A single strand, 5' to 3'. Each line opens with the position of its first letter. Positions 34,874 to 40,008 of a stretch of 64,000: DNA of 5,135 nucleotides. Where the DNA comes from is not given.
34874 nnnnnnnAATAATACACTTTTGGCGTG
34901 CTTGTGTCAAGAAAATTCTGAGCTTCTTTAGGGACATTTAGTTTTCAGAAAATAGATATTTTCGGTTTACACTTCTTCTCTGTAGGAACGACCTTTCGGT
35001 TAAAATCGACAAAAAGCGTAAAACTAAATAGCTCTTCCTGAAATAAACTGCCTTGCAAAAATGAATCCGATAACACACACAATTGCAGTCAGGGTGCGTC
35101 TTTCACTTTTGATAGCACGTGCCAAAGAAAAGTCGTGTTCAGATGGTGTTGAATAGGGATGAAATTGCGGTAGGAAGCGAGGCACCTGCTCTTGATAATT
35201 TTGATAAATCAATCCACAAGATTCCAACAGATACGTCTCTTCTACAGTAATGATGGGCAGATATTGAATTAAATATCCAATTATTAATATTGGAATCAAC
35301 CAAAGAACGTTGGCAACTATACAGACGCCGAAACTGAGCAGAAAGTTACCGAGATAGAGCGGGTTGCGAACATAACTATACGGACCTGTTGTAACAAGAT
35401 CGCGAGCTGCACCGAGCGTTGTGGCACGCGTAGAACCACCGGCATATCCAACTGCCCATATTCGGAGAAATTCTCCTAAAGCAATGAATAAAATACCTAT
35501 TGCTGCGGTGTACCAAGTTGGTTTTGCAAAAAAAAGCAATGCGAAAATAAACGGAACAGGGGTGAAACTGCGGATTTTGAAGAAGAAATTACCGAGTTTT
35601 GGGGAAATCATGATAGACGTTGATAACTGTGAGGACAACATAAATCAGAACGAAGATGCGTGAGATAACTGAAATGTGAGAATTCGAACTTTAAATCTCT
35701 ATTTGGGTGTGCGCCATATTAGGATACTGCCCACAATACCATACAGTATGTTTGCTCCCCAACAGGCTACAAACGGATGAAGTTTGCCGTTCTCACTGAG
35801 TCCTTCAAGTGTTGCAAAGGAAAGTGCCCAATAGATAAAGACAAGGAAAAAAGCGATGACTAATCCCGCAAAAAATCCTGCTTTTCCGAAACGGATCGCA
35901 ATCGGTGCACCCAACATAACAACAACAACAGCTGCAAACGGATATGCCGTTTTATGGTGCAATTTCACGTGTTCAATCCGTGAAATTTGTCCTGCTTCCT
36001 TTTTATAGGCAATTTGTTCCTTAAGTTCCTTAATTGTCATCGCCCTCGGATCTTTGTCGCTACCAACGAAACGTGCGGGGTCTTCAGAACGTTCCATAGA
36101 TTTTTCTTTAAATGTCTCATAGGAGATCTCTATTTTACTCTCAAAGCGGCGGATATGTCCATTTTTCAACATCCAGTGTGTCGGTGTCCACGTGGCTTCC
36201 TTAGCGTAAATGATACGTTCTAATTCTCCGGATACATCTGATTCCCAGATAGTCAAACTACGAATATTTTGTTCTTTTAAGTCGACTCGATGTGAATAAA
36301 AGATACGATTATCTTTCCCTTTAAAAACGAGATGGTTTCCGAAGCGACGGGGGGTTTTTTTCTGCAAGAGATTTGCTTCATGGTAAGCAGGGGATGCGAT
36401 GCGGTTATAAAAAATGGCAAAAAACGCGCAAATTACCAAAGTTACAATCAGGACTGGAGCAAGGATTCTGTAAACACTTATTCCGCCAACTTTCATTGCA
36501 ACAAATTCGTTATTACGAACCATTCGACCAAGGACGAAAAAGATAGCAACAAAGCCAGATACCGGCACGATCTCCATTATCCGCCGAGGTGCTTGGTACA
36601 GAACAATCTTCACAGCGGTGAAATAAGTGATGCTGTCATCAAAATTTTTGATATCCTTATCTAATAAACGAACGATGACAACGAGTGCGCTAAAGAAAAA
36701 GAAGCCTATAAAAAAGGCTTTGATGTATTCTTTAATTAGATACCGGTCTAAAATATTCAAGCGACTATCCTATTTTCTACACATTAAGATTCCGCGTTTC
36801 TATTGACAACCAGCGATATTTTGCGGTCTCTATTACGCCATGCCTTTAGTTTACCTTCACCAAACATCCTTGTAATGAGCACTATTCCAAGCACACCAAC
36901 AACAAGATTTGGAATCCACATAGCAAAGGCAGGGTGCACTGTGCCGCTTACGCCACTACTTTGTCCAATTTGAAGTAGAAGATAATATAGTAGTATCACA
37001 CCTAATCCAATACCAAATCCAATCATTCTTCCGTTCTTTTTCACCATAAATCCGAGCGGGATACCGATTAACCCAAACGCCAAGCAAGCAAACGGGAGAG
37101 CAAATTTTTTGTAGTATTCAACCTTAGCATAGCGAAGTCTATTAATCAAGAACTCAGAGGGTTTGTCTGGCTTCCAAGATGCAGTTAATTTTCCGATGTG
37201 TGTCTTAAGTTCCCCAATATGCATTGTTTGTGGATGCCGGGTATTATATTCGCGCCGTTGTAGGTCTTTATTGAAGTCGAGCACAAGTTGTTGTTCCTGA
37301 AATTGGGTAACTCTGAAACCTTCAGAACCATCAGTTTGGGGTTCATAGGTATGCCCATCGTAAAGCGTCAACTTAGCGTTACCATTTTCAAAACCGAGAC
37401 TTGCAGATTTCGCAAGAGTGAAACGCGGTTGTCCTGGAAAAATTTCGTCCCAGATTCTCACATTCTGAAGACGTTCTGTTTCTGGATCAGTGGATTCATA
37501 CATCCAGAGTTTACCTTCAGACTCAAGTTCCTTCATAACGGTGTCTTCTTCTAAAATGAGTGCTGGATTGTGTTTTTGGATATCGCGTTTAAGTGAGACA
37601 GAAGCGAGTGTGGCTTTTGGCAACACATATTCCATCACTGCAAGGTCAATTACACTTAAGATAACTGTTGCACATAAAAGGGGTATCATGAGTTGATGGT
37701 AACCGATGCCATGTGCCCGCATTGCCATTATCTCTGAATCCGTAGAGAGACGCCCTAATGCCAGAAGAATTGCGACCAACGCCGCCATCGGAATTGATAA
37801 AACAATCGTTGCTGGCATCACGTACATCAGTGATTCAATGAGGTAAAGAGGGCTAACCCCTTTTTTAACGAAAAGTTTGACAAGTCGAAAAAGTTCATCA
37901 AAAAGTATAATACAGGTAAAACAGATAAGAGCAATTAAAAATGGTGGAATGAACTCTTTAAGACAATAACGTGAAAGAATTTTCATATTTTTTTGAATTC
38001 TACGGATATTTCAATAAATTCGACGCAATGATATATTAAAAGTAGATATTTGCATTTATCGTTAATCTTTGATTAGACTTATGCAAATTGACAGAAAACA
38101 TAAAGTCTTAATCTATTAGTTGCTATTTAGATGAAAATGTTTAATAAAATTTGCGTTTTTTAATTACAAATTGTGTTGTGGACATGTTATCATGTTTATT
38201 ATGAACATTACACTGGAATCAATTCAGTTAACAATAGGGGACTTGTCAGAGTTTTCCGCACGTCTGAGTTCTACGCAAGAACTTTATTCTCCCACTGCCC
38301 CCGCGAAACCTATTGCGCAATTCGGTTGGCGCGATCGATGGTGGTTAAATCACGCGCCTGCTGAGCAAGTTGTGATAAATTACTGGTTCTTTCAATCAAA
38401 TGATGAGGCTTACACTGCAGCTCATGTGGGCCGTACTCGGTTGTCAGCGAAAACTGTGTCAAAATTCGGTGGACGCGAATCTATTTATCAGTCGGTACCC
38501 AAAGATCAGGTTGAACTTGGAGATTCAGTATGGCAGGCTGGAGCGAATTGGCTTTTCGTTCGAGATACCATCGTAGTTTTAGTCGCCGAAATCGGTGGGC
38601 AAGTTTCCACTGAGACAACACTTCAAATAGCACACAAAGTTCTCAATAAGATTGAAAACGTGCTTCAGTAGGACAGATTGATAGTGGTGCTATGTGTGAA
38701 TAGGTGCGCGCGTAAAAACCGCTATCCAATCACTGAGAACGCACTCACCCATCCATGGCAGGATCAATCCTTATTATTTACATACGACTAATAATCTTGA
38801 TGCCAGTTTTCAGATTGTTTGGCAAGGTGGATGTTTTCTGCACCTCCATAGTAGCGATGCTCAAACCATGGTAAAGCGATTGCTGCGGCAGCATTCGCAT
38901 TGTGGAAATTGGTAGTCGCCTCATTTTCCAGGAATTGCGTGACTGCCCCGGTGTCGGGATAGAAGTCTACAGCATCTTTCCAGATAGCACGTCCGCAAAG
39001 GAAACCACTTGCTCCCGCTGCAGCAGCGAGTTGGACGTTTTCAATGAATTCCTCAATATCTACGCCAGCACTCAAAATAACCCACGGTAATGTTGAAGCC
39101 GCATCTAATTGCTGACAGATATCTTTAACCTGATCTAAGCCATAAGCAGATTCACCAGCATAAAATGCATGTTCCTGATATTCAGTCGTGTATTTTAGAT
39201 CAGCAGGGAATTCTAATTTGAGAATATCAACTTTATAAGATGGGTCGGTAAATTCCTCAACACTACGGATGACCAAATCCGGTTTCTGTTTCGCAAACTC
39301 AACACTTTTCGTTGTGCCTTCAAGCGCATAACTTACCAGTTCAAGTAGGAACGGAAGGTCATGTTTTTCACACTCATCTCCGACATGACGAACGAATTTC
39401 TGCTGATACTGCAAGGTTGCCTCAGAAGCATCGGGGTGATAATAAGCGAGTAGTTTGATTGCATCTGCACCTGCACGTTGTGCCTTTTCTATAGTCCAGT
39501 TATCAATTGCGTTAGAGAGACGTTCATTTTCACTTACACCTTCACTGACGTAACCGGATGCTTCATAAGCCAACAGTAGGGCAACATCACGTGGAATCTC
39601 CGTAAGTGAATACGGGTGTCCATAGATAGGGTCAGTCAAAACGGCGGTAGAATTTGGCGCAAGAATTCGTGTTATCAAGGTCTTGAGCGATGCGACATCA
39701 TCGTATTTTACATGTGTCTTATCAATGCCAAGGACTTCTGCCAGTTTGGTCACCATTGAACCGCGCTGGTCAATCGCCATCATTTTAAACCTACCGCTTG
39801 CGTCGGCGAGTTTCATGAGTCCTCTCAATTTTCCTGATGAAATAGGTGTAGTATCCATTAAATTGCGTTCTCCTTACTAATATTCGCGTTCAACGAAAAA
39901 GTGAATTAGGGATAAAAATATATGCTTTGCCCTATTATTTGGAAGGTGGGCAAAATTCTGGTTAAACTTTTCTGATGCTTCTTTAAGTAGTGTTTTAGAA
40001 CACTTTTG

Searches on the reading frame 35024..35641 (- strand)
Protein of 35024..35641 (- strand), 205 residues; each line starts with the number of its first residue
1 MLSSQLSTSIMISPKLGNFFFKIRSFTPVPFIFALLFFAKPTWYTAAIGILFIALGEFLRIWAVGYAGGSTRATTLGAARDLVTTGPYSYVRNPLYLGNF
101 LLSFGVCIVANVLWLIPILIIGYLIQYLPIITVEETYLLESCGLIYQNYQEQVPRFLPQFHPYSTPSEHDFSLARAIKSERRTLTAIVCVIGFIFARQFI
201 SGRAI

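Call 17: search_protein_families(library=pfam, proteins=[window:35024-35641:-], max_evalue=0.001)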
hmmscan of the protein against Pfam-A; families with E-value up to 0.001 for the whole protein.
window:35024-35641:- (205 aa): 2 families
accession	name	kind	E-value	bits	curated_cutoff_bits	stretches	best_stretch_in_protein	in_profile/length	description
PF04191.18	PEMT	-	1.9e-10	41.6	25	1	46-140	3-100/105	Phospholipid methyltransferase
PF04140.19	ICMT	-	5.3e-08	33.6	24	1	51-139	3-94/95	Isoprenylcysteine carboxyl methyltransferase (ICMT) family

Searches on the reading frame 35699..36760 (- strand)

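Call 17: search_protein_families(library=pfam, proteins=[window:35699-36760:-], max_evalue=0.001)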
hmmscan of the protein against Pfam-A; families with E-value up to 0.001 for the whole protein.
window:35699-36760:- (353 aa): 1 family
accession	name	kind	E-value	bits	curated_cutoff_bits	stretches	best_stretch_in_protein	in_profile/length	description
PF03739.19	LptF_LptG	-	1.2e-80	271.6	27.9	1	6-350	1-353/353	Lipopolysaccharide export system permease LptF/LptG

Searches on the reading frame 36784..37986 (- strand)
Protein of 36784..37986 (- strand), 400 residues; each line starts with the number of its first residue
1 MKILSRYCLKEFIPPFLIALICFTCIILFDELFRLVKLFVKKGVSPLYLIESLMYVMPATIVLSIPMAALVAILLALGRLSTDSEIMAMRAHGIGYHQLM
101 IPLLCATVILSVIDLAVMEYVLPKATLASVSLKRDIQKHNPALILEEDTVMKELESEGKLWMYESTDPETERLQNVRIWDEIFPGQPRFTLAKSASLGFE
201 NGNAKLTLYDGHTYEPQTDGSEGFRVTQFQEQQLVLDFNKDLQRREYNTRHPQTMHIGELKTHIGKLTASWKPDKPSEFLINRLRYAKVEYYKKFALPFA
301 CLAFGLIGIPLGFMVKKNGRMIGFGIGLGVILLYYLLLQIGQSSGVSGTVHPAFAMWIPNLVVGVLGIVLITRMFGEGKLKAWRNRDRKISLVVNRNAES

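Call 17: search_protein_families(library=pfam, proteins=[window:36784-37986:-], max_evalue=0.001)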
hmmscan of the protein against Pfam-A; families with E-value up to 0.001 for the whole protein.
window:36784-37986:- (400 aa): 1 family
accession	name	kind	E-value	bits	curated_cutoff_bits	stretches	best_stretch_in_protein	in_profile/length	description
PF03739.19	LptF_LptG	-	2.5e-85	287.1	27.9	1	6-373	1-353/353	Lipopolysaccharide export system permease LptF/LptG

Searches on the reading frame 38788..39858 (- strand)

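Call 17: search_protein_families(library=pfam, proteins=[window:38788-39858:-], max_evalue=0.001)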
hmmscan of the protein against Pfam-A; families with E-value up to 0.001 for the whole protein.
window:38788-39858:- (356 aa): 2 families
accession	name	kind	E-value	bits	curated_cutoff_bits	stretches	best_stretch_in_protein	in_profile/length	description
PF01791.15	DeoC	-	4.3e-33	115.3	23.8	1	26-294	3-228/229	DeoC/LacD family aldolase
PF09863.15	DUF2090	-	3.7e-07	30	27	1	25-212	38-211/310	Uncharacterized protein conserved in bacteria (DUF2090)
